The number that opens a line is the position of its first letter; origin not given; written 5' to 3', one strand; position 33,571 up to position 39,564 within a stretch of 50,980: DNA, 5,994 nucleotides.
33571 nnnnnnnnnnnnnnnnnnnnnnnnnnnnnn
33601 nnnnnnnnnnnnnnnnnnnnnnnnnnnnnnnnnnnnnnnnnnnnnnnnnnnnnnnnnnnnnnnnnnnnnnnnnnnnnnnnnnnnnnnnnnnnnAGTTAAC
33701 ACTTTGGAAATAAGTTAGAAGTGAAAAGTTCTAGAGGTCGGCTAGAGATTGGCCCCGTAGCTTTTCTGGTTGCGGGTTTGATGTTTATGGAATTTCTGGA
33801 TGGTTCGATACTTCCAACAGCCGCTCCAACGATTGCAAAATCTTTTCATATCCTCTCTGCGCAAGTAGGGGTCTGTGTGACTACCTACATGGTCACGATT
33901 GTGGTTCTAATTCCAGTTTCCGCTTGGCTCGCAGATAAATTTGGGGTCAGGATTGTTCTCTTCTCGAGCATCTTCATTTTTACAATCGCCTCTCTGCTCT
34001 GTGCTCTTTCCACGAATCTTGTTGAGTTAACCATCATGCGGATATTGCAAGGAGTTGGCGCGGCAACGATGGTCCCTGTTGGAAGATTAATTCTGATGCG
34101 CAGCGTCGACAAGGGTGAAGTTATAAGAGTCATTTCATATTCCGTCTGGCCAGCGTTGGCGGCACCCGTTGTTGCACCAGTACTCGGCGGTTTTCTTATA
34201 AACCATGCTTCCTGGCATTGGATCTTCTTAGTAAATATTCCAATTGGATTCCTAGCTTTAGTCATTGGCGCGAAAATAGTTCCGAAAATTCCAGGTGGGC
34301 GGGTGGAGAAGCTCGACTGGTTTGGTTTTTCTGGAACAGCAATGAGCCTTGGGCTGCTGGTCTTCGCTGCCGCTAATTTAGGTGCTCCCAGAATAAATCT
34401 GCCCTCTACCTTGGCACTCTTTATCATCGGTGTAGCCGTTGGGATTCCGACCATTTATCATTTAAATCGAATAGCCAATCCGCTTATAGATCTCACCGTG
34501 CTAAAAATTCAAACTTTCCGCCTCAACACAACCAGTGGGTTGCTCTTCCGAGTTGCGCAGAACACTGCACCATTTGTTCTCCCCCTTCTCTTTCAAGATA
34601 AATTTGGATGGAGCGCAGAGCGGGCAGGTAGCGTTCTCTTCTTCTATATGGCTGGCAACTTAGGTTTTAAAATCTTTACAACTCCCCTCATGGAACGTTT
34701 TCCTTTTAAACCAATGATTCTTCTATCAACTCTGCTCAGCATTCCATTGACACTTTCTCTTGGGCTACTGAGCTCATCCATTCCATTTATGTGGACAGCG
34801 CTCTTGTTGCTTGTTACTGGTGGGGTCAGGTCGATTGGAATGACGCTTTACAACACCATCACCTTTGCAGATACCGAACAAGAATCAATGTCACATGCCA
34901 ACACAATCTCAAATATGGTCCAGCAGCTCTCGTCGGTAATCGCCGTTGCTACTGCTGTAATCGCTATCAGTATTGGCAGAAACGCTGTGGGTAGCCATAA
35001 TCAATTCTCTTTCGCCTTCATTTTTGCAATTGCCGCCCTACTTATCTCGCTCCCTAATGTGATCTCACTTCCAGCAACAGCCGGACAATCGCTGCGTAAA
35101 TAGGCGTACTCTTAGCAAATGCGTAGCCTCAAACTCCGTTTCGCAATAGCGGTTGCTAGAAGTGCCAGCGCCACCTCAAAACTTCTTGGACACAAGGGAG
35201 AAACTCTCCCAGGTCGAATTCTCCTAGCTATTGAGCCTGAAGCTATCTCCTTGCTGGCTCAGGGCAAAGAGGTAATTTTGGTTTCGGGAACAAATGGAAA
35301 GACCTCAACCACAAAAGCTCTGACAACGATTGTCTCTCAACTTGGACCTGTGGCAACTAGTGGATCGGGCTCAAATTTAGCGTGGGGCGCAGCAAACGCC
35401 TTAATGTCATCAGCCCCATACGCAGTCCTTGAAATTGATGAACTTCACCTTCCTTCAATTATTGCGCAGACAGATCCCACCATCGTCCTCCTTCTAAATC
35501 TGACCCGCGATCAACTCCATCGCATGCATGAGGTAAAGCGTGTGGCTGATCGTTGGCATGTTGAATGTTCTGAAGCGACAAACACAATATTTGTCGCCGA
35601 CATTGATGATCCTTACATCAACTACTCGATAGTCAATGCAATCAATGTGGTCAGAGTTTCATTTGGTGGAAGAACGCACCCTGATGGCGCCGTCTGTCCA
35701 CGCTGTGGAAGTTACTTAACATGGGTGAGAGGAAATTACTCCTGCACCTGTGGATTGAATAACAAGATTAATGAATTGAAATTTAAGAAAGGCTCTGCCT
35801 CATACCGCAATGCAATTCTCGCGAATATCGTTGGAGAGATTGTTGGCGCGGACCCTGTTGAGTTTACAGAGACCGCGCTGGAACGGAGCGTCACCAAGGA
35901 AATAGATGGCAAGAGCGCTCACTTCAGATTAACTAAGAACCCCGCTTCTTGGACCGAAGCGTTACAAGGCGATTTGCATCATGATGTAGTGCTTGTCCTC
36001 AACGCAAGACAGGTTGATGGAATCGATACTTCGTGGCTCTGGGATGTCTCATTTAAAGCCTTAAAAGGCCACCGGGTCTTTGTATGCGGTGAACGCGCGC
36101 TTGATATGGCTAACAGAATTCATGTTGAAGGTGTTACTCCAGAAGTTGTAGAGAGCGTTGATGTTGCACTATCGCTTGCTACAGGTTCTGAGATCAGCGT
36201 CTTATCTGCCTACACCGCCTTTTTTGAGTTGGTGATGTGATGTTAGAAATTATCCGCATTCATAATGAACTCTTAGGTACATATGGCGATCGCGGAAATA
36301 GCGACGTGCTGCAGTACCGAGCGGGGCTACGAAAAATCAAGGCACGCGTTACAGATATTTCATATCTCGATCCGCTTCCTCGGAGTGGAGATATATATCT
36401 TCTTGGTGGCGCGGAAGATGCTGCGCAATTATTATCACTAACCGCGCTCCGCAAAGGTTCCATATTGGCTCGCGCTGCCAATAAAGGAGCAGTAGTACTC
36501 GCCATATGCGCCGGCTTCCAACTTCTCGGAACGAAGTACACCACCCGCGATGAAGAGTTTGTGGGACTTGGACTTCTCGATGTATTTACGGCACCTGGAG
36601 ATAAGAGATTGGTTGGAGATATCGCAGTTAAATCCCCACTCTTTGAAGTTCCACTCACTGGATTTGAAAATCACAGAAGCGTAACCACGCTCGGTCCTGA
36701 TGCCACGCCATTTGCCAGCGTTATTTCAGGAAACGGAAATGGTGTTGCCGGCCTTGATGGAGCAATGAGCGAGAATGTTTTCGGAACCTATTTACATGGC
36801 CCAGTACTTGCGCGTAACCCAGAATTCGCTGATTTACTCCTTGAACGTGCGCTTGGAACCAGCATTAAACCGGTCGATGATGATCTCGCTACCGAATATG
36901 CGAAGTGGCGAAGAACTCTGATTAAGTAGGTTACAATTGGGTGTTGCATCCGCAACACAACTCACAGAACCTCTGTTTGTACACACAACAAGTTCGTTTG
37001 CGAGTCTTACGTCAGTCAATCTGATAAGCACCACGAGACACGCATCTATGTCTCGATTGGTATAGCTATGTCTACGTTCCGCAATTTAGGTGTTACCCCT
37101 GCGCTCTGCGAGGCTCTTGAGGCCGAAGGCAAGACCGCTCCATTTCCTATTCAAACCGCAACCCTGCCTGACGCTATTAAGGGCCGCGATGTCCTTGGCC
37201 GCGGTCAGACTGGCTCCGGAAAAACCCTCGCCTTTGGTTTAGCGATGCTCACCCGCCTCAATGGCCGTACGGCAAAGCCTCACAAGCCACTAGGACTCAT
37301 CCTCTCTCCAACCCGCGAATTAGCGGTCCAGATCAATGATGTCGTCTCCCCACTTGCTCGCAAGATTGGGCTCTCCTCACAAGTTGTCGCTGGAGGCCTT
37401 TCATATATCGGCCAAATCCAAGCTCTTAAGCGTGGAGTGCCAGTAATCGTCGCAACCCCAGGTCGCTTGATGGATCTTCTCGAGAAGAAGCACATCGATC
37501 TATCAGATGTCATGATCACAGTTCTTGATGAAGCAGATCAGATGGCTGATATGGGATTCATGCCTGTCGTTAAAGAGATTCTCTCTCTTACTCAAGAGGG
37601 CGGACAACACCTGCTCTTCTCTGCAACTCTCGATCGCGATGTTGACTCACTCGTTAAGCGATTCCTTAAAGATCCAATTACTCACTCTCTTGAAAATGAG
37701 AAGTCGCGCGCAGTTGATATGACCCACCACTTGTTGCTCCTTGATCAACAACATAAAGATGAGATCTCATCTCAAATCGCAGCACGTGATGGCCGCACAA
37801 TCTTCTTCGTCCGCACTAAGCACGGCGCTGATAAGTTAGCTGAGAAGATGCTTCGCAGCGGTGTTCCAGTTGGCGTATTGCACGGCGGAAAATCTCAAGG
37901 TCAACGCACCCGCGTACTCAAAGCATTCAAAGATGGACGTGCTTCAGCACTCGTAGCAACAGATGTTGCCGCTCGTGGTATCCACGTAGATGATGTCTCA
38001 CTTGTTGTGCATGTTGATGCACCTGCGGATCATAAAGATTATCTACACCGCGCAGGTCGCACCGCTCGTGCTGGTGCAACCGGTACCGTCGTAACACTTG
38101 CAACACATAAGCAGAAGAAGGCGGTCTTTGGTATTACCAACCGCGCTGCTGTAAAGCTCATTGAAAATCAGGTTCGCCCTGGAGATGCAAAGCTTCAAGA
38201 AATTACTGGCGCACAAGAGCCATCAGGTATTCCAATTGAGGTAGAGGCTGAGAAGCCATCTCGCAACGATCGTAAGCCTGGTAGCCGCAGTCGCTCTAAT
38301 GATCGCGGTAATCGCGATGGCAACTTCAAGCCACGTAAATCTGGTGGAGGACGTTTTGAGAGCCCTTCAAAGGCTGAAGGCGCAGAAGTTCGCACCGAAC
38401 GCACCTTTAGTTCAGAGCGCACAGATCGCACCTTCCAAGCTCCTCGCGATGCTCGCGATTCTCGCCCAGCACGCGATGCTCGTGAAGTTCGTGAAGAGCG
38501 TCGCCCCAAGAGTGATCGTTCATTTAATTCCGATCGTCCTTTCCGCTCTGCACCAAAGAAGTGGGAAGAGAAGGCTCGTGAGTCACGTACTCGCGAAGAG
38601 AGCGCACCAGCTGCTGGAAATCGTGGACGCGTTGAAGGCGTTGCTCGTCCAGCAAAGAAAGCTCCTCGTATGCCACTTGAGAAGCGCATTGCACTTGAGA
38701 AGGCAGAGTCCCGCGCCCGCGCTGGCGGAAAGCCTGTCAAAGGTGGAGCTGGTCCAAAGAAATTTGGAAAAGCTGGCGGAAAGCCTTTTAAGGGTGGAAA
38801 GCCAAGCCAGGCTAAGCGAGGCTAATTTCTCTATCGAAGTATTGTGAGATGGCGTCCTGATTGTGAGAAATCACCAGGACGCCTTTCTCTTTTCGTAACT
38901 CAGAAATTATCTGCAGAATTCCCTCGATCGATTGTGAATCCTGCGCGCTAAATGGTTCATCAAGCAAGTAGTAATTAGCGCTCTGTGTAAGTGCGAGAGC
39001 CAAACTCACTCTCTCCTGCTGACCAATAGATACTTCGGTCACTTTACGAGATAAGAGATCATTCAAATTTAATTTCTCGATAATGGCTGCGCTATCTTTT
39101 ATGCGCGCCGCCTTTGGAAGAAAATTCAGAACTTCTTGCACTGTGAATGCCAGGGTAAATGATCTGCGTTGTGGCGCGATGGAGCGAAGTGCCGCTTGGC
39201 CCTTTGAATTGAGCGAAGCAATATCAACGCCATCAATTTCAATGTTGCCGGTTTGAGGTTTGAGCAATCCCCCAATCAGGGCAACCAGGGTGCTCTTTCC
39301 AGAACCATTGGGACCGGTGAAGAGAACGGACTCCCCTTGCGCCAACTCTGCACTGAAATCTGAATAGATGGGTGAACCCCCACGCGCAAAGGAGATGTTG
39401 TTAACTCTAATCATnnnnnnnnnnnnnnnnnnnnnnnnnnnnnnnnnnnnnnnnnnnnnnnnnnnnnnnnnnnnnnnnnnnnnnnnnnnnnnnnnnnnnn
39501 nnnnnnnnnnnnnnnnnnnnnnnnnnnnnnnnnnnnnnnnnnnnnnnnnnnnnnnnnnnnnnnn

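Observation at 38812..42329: Pair of secreted neocarzinostatin-fold-like 4-Cys proteins divergently coupled to an HmuTUV-like importer: candidate extracellular ligand (heme?) shuttle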

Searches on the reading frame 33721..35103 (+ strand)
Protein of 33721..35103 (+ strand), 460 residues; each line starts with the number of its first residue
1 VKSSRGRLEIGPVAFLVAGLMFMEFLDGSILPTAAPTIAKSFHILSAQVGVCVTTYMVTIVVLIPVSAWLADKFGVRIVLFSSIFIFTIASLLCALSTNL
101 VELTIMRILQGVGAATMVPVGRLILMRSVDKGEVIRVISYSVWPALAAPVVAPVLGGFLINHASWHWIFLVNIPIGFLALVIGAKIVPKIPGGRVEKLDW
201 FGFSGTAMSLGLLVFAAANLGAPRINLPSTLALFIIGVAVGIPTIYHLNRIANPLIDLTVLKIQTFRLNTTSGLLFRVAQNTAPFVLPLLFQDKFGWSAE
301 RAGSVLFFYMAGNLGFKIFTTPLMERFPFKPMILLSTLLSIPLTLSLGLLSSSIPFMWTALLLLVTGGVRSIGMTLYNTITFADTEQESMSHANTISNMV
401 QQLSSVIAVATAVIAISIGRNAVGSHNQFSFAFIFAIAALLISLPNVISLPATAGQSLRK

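Call 64: search_protein_families(library=pfam, proteins=[window:33721-35103:+], max_evalue=0.00001)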
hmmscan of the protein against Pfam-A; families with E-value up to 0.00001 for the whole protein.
window:33721-35103:+ (460 aa): 1 family
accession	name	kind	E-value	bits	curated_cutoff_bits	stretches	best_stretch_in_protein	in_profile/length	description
PF07690.21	MFS_1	-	5.2e-47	160.9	33.4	1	19-408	3-346/347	Major Facilitator Superfamily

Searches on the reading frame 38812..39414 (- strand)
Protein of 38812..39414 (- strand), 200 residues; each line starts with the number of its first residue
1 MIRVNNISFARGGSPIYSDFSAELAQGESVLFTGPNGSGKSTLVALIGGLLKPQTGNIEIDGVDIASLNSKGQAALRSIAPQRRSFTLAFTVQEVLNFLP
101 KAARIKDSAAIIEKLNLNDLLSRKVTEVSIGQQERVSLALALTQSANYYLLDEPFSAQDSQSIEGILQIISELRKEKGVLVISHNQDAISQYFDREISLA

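Call 3: search_protein_families(library=pfam, proteins=[window:38812-39414:-], max_evalue=1)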
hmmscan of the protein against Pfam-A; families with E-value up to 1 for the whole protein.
window:38812-39414:- (200 aa): 24 families
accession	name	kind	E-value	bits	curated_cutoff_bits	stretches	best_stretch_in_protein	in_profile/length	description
PF00005.33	ABC_tran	-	1.3e-26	94.3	25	1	18-155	2-136/137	ABC transporter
PF02463.25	SMC_N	-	2.2e-07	31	40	2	127-191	136-204/220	RecF/RecN/SMC N terminal domain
PF13555.12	AAA_29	-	9.2e-06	25.8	27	1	22-54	17-49/61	P-loop containing region of AAA domain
PF13476.12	AAA_23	-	0.0002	22.5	27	1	28-146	20-142/201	AAA domain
PF01078.27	Mg_chelatase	-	0.00075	19.4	20.3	1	27-74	22-70/207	Magnesium chelatase, subunit ChlI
PF13304.12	AAA_21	-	0.0011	19.6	27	1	32-50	4-22/304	AAA domain, putative AbiEii toxin, Type IV TA system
PF13191.12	AAA_16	-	0.0037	18.2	32.6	1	26-124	23-104/167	AAA ATPase domain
PF00004.35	AAA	-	0.0065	17.4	21.2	1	30-80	1-50/131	ATPase family associated with various cellular activities (AAA)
PF03193.22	RsgA_GTPase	-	0.013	15.7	30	1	23-59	103-138/174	RsgA GTPase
PF03266.21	NTPase_1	-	0.014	15.7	23.9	1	30-73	2-43/168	NTPase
PF00437.27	T2SSE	-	0.014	14.5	24.9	1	29-58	144-173/370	Type II/IV secretion system protein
PF00270.35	DEAD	-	0.02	15.1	26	1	21-183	8-157/167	DEAD/DEAH box helicase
PF13175.12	AAA_15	-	0.029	14.5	32.1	1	17-54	14-50/374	AAA ATPase domain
PF13173.12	AAA_14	-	0.033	14.6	27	1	29-71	4-46/129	AAA domain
PF13245.12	AAA_19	-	0.042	14.5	25.1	1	25-103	9-79/134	AAA domain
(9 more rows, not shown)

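Call 4: search_protein_families(library=ncbifam, proteins=[window:38812-39414:-], max_evalue=1)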
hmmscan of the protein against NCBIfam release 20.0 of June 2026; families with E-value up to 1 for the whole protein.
window:38812-39414:- (200 aa): 201 families (the best 25 are shown)
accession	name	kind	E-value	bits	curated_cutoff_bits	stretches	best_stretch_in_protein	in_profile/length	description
NF010068.0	PRK13548.1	equivalog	6e-35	120.6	261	1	1-196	5-213/261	heme ABC transporter ATP-binding protein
TIGR01189.1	ccmA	equivalog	5.9e-32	111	131.6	1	4-191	3-191/198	heme ABC exporter ATP-binding protein CcmA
NF040873.1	AztA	equivalog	1e-28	100.2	220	1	13-193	4-186/191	zinc ABC transporter ATP-binding protein AztA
NF010061.0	PRK13538.1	equivalog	1.5e-28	99.8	195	1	1-188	5-194/211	cytochrome c biogenesis heme-transporting ATPase CcmA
TIGR02857.1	CydD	equivalog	8.5e-28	97.6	435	1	2-191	322-522/529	thiol reductant ABC exporter subunit CydD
NF007082.0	PRK09536.1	equivalog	3.5e-27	95.5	537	1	1-195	3-208/402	corrinoid ABC transporter ATPase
NF007601.2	PRK10247.1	equivalog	2.8e-26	92.3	292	1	2-191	2-197/204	iron efflux ABC transporter ATP-binding subunit FetA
TIGR04521.1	ECF_ATPase_2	equivalog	1.6e-25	89.7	330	1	19-196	23-215/279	energy-coupling factor transporter ATPase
TIGR03873.1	F420-0_ABC_ATP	hypoth_equivalog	2.2e-25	89.4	372.4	1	2-195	2-206/256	putative F420-0 ABC transporter ATP-binding protein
NF008409.0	PRK11231.1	equivalog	2.5e-25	89.3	375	1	2-197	3-209/255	Fe(3+) dicitrate ABC transporter ATP-binding protein FecE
TIGR02982.1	heterocyst_DevA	subfamily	3.1e-25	89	295.8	1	16-195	20-210/220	ABC exporter ATP-binding subunit, DevA family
TIGR04406.1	LPS_export_lptB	equivalog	3.2e-25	88.8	240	1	6-188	6-197/239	LPS export ABC transporter ATP-binding protein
TIGR02315.1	ABC_phnC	equivalog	4.2e-25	88.6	266.1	2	91-199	110-219/243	phosphonate ABC transporter ATP-binding protein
TIGR01277.1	thiQ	equivalog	1.1e-24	87.3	245.05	1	5-195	4-198/213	thiamine ABC transporter ATP-binding protein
NF008039.0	PRK10771.1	equivalog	1.3e-24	86.9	298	1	1-197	1-201/234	thiamine ABC transporter ATP-binding protein ThiQ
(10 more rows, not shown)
